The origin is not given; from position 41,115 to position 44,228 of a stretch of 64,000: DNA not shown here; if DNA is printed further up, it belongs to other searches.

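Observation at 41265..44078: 937-aa protein fusing a type IV prepilin N-terminus to a huge CxxC-rich, eukaryote-like cysteine-repeat ectodomain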

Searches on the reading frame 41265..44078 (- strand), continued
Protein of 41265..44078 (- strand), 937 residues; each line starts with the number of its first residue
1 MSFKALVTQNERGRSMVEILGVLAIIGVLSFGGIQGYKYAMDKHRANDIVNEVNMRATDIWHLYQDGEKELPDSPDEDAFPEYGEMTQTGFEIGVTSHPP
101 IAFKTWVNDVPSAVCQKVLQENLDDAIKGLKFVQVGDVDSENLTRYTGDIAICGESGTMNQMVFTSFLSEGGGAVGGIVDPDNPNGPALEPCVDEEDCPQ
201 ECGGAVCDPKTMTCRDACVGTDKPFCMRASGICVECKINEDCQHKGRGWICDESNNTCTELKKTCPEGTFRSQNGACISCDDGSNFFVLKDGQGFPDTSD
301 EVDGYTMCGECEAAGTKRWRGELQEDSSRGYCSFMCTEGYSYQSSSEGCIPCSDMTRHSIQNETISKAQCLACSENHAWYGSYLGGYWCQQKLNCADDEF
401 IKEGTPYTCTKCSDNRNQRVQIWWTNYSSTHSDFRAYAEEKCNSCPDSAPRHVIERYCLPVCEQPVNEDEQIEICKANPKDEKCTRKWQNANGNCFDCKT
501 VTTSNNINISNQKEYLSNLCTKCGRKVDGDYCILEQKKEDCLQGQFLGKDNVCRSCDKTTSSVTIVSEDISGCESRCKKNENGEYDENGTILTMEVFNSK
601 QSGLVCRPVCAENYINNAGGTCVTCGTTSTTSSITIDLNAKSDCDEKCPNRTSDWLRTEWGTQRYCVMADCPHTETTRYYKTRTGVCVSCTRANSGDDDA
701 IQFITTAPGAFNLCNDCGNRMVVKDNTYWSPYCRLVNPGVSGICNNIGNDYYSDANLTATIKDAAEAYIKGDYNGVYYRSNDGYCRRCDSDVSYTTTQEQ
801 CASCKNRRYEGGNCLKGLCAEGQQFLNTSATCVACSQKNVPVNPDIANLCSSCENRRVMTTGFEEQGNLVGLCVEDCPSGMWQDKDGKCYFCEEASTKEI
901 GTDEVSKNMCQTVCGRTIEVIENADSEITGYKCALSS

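Call 41: search_solved_structures(query=A1, max_evalue=10, show_alignments=2)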
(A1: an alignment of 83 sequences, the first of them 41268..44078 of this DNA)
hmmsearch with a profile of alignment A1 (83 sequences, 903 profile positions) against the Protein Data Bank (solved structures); distinct sequences matched with E-value up to 10: 4.
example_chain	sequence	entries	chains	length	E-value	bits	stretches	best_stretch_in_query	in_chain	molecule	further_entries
9egp_A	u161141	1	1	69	0.29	12.1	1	14-42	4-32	Geopilin domain 1 protein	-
5w9s_C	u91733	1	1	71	0.33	11.9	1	730-785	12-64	CXXC-type zinc finger protein 5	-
7tgg_A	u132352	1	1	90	0.52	11.3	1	13-44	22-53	Geopilin domain 1 protein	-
9laa_A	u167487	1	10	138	2.2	9.2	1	12-45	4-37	Type IV pilin protein PilA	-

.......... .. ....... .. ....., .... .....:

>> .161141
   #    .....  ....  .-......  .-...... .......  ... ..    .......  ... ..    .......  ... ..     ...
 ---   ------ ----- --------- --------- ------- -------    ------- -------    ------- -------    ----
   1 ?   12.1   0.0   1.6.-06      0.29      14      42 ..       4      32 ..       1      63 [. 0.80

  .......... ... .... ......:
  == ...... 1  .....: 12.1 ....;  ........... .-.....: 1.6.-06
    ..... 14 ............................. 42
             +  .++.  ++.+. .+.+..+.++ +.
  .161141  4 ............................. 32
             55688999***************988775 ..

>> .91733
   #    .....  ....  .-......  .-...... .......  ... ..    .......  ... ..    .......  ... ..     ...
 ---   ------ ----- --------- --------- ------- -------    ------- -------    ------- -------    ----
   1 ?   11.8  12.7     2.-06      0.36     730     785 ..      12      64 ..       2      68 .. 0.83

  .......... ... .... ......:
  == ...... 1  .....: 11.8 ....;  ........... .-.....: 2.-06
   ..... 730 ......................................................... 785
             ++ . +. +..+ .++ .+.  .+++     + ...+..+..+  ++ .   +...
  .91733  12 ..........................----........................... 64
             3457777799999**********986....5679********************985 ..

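Call 42: search_protein_representatives(alignment_id=A1)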
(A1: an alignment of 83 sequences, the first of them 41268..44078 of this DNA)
Query: 83 sequences, 903 profile positions. Proteins with E-value up to 0.001 (for the whole library): 5953; up to 1e-10: 4246; up to 1e-30: 240. The best 150 are listed.
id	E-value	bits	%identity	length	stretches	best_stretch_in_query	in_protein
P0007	4.8e-289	977.7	-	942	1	1-898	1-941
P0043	1.9e-273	926.1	-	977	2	12-902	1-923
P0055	2.0e-270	916.0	-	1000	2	1-902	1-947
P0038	1.3e-269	913.4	-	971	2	1-901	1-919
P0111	3.5e-260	882.2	-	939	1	9-899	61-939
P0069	2.9e-254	862.6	-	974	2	1-902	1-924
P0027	1.3e-252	857.1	-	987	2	12-902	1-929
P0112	6.4e-248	841.6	-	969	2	11-902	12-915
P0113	1.5e-247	840.3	-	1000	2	11-901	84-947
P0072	4.4e-246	835.5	-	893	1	1-898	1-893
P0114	2.0e-244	830.0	-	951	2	1-899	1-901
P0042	2.4e-242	823.2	-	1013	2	9-900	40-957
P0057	1.8e-238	810.3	-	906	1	1-897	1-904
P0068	2.6e-234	796.6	-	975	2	1-900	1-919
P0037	4.2e-234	795.9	-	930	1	12-899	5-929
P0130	5.0e-84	299.3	-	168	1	1-162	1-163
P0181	5.6e-45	170.1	-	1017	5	357-860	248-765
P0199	4.3e-41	157.2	-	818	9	741-861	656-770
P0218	5.4e-39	150.3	-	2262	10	499-783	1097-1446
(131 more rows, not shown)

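Call 58: find_homologous_proteins(query=L081:983-2098:+, max_evalue=1e-10)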
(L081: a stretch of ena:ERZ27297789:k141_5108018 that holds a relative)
Query L081:983-2098:+ (372 aa): 1112 proteins with E <= 1e-10 among 7590 candidates; the best 120 are listed.
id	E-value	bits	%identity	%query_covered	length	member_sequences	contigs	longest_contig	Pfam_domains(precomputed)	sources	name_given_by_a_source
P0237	2.6e-230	782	94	100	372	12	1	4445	PF00482.29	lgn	-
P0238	1.7e-210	716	88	94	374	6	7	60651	PF00482.29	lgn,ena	-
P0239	2.0e-205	700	86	97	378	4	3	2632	PF00482.29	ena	-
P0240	1.3e-204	697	82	100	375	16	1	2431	PF00482.29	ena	-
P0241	2.9e-204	696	83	100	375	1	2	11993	PF00482.29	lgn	-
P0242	3.6e-204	696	84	97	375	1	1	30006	PF00482.29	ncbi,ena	-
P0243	1.2e-199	681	83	97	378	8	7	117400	PF00482.29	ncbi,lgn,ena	-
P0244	1.5e-197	674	83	96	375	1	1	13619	PF00482.29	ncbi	-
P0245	2.7e-197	673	83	97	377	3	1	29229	PF00482.29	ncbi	-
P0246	4.8e-197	672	82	97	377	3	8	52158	PF00482.29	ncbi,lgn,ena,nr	ncbi:MAG: type II secretion system F family protein [Alphaproteobacteria bacterium]|nr:type II secre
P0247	5.4e-191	652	78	100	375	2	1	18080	PF00482.29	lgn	-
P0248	1.2e-189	648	78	97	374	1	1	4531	PF00482.29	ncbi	-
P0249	1.8e-188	644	77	100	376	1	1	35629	PF00482.29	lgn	-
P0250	1.5e-186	638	76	100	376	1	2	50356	PF00482.29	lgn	-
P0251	4.3e-176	603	73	97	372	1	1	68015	PF00482.29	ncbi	-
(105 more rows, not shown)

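Call 59: find_encoding_contigs(protein=P0238, flank=10000, max_places=2)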
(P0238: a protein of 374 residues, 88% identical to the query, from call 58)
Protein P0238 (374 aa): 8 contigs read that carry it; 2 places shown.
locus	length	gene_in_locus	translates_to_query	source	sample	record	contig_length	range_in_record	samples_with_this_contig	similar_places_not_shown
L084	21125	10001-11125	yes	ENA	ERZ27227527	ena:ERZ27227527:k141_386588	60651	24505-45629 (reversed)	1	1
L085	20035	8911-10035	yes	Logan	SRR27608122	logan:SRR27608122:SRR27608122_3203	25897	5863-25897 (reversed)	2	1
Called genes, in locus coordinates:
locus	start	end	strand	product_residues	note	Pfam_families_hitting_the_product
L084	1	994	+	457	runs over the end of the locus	PF00512:HisKA, PF02518:HATPase_c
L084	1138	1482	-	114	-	PF04956:TrbC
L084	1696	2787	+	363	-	-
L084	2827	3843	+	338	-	PF10671:TcpQ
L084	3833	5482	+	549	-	PF00263:Secretin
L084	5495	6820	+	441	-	PF06864:PAP_PilO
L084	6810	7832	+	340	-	-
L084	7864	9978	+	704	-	PF00437:T2SSE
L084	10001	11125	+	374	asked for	PF00482:T2SSF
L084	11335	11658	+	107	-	PF02575:YbaB_DNA_bd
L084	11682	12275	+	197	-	PF21176:RecR_HhH, PF02132:RecR_ZnF (weak), PF13662:Toprim_4, PF21175:RecR_C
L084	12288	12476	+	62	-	-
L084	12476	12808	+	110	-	PF05164:ZapA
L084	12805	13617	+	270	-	PF00149:Metallophos, PF13277:YmdB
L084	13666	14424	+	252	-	PF20772:TACO1_YebC_N, PF01709:Transcrip_reg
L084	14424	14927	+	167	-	PF02075:RuvC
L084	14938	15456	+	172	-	PF01510:Amidase_2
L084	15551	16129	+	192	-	PF03167:UDG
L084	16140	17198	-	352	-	-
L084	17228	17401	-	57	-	-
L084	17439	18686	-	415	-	-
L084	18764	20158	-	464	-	PF08238:Sel1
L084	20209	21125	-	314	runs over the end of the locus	PF01476:LysM, PF04225:LysM_OapA (faint), PF01476:LysM, PF01551:Peptidase_M23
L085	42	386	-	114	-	PF04956:TrbC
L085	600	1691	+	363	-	-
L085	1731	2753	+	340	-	PF10671:TcpQ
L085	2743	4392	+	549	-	PF00263:Secretin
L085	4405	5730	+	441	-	PF06864:PAP_PilO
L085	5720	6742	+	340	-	-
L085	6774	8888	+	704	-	PF00437:T2SSE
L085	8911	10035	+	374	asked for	PF00482:T2SSF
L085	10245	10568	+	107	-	PF02575:YbaB_DNA_bd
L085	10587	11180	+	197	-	PF21176:RecR_HhH, PF02132:RecR_ZnF (weak), PF13662:Toprim_4, PF21175:RecR_C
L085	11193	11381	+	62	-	-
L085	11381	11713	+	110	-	PF05164:ZapA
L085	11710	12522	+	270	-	PF00149:Metallophos, PF13277:YmdB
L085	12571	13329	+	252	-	PF20772:TACO1_YebC_N, PF01709:Transcrip_reg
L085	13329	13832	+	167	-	PF02075:RuvC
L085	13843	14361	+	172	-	PF01510:Amidase_2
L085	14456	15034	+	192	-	PF03167:UDG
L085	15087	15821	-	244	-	-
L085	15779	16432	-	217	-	-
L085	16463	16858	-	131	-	-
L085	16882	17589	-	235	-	-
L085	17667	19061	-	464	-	PF08238:Sel1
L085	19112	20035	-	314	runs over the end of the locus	PF01476:LysM, PF04225:LysM_OapA (faint), PF01476:LysM, PF01551:Peptidase_M23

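Call 73: search_protein_families(library=pfam, proteins=[L074:2945-3649:+, L084:1696-2787:+, L084:2827-3843:+, L084:5495-6820:+, L084:6810-7832:+, L022:15337-15939:+, L004:5007-5966:-, L084:7864-9978:+], max_evalue=0.01)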
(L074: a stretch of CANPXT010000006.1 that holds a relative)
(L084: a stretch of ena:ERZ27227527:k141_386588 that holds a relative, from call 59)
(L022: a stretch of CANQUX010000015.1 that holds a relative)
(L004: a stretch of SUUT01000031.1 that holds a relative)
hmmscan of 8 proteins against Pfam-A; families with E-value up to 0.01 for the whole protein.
L074:2945-3649:+ (234 aa): 1 family
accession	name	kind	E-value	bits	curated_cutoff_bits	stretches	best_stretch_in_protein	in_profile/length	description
PF01478.23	Peptidase_A24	-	1.6e-14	54.7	26.5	1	92-197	1-99/104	Type IV leader peptidase family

L084:1696-2787:+ (363 aa): 0 families

L084:2827-3843:+ (338 aa): 1 family
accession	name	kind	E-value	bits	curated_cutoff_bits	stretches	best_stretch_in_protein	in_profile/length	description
PF10671.14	TcpQ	-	3.4e-17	62.7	27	1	254-330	2-78/80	Toxin co-regulated pilus biosynthesis protein Q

L084:5495-6820:+ (441 aa): 1 family
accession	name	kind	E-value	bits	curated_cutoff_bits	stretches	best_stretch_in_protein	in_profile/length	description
PF06864.17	PAP_PilO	-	1.8e-28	100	26.7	1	31-440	2-419/419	Pilin accessory protein (PilO)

L084:6810-7832:+ (340 aa): 0 families

L022:15337-15939:+ (201 aa): 2 families
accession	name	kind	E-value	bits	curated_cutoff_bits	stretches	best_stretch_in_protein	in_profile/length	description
PF00239.26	Resolvase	-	5e-33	114.7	23.3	1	4-145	1-144/145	Resolvase, N terminal domain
PF02796.21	HTH_7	-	0.00017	22.1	23.8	1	156-193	2-40/45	Helix-turn-helix domain of resolvase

L004:5007-5966:- (320 aa): 4 families
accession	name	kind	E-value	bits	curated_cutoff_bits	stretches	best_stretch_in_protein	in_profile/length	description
PF00589.27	Phage_integrase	-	1.6e-45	155.4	27.1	1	128-298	1-169/172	Phage integrase family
PF02899.23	Phage_int_SAM_1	-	1.9e-19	70.1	22.3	1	25-106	1-82/83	Phage integrase, N-terminal SAM-like domain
PF13495.12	Phage_int_SAM_4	-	1.9e-07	31.8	27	1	37-108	13-83/85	Phage integrase, N-terminal SAM-like domain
PF13102.12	Phage_int_SAM_5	-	0.0016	19.2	22.3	1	36-113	13-92/98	Phage integrase SAM-like domain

L084:7864-9978:+ (704 aa): 4 families
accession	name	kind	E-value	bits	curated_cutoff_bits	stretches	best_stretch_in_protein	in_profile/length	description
PF00437.27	T2SSE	-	1e-67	228.8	24.9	1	282-693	4-370/370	Type II/IV secretion system protein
PF25199.1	nSTAND_NTPase5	-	0.0021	18.4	34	1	432-468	37-73/145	Novel STAND NTPase 5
PF13555.12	AAA_29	-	0.0037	17.4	27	1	431-453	17-39/61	P-loop containing region of AAA domain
PF13401.12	AAA_22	-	0.0055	17.5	27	0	436-474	5-42/130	AAA domain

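Call 79: list_cluster_members(proteins=[P0218, P0199, P0181, P0004, P0130])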
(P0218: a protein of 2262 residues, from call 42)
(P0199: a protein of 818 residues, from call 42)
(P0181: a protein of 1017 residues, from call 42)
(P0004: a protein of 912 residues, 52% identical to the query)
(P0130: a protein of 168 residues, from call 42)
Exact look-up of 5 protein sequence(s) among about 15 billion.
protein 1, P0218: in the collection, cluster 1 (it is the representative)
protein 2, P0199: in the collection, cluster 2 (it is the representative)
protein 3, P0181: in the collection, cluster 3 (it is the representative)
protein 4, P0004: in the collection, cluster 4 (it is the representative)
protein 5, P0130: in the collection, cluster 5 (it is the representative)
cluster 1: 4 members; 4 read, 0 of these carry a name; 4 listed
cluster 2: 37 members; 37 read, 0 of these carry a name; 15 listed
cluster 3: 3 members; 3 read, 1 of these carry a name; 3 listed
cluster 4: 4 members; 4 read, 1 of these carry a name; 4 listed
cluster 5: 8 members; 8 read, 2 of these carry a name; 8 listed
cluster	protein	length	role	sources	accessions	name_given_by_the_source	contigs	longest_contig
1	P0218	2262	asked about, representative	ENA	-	-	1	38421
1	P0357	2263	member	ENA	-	-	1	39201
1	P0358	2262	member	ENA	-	-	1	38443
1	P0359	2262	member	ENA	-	-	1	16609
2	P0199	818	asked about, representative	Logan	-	-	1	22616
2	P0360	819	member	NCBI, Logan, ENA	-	-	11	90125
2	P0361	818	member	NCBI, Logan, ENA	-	-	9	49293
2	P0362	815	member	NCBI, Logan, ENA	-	-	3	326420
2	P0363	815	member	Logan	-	-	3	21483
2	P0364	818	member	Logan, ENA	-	-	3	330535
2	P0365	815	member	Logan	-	-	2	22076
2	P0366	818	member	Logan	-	-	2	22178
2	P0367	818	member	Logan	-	-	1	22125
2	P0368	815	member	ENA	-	-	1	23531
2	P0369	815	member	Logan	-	-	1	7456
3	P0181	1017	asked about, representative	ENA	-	-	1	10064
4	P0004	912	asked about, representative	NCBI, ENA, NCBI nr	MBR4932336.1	MAG: hypothetical protein IKZ02_04840 [Alphaproteobacteria bacterium] | hypothetical protein [Alphaproteobacteria bacterium]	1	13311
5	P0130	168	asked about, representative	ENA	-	-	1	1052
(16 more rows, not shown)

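Call 84: find_homologous_proteins(query=L074:2945-3646:+, max_evalue=0.00001)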
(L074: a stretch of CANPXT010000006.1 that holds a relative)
Query L074:2945-3646:+ (234 aa): 165 proteins with E <= 0.00001 among 802 candidates; the best 120 are listed.
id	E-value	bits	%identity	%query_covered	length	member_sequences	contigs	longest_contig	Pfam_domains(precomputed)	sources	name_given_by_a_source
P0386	3.2e-138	477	91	100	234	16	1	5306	PF01478.24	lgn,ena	-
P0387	1.3e-108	380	72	100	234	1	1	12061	PF01478.24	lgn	-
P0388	2.9e-101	356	69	97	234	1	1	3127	PF01478.24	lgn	-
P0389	1.1e-91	325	63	100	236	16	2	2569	PF01478.24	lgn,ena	-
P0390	5.1e-91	323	65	100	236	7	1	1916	PF01478.24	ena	-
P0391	6.8e-91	322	63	100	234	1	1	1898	PF01478.24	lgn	-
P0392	8.0e-91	322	64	100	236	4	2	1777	PF01478.24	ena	-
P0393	1.3e-86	308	61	100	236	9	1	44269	PF01478.24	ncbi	-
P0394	1.7e-86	308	61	100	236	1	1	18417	PF01478.24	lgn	-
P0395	2.0e-85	305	60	100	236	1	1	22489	PF01478.24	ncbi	-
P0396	3.2e-85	304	61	98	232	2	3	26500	PF01478.24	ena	-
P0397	2.0e-84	301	61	98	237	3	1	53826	PF01478.24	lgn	-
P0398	1.1e-81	292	58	100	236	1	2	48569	PF01478.24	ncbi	-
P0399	1.4e-81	292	59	100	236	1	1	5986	PF01478.24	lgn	-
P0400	1.7e-81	292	58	98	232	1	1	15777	PF01478.24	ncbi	-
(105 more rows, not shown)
